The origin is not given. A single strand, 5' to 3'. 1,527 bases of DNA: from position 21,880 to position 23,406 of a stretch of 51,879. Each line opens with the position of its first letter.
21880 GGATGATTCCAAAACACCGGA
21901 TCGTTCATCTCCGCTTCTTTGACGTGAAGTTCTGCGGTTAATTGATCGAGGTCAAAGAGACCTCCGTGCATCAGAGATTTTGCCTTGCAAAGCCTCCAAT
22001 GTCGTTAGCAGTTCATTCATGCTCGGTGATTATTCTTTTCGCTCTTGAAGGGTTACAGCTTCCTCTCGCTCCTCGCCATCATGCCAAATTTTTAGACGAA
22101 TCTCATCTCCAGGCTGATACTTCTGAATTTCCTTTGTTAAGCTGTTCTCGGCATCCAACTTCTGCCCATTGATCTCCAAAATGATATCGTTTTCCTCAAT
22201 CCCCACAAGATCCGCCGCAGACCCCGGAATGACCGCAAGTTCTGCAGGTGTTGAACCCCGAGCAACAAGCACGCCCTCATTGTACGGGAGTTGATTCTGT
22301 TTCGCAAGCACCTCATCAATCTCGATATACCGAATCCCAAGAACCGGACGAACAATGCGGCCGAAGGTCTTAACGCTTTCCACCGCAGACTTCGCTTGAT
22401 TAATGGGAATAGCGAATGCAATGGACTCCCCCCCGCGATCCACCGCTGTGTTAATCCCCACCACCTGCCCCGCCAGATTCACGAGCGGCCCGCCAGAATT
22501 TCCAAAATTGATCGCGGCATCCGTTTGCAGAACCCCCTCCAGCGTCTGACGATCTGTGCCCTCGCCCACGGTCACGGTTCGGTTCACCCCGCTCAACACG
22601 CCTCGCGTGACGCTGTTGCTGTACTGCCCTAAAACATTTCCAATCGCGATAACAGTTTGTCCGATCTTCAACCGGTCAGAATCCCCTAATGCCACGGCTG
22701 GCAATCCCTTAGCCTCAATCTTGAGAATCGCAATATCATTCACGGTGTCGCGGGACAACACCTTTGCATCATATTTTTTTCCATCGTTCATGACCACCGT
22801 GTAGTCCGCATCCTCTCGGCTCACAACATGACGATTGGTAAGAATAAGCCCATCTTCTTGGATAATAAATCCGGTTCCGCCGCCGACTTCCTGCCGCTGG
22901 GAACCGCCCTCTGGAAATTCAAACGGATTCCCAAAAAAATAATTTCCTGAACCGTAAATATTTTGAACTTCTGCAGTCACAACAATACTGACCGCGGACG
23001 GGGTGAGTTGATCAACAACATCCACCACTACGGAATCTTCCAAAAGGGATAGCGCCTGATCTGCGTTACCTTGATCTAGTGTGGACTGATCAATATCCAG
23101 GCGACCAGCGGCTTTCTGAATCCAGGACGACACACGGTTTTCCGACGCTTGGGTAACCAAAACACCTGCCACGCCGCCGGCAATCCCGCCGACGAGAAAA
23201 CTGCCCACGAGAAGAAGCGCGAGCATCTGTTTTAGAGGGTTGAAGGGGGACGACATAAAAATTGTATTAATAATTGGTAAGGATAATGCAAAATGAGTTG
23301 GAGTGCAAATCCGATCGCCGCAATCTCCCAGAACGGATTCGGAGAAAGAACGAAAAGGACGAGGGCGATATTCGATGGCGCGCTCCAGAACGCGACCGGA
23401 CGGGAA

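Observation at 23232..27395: Translationally coupled lipid head-group operon (MTase-fold, kinase-fold, MGS-like GT4, double CDP-alcohol phosphatidyltransferase)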

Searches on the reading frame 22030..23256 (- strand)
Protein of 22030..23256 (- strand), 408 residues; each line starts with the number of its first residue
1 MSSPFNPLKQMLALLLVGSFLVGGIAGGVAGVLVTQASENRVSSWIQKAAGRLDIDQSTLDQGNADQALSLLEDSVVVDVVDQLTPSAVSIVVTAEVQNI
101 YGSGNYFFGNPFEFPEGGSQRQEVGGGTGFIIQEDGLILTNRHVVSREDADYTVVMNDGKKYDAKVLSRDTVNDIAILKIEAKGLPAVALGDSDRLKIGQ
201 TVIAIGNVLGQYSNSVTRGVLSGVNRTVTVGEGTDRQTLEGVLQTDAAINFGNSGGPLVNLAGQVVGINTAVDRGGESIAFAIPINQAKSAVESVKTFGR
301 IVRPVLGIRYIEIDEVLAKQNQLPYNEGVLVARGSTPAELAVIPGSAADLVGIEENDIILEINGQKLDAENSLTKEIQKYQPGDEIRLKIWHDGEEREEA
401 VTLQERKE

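Call 3: search_protein_families(library=pfam, proteins=[window:22030-23256:-], max_evalue=0.01)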
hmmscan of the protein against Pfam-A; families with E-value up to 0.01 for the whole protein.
window:22030-23256:- (408 aa): 6 families
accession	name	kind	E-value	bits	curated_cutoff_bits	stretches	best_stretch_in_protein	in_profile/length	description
PF13365.12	Trypsin_2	-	5.7e-35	121.6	27.6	1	127-268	1-144/144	Trypsin-like peptidase domain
PF00089.32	Trypsin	-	7.6e-20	72.1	20.6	1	128-290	28-218/220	Trypsin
PF13180.12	PDZ_2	-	1.2e-09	38.8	27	1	304-403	1-80/80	PDZ domain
PF17820.7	PDZ_6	-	1.1e-07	31.9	27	1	341-390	4-52/54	PDZ domain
PF00595.29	PDZ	-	1e-06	29.4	23.2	1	342-390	32-80/81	PDZ domain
PF10459.15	Peptidase_S46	-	4.6e-05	22.7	22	0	125-147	47-69/698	Peptidase S46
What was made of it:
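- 22030..23256 (-): HtrA/DegP-type serine protease with a PDZ domain. It is the conserved downstream neighbour and overlaps the transferase gene by 25 nt. Pfam Trypsin_2 and PDZ_2 hit (call 3).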
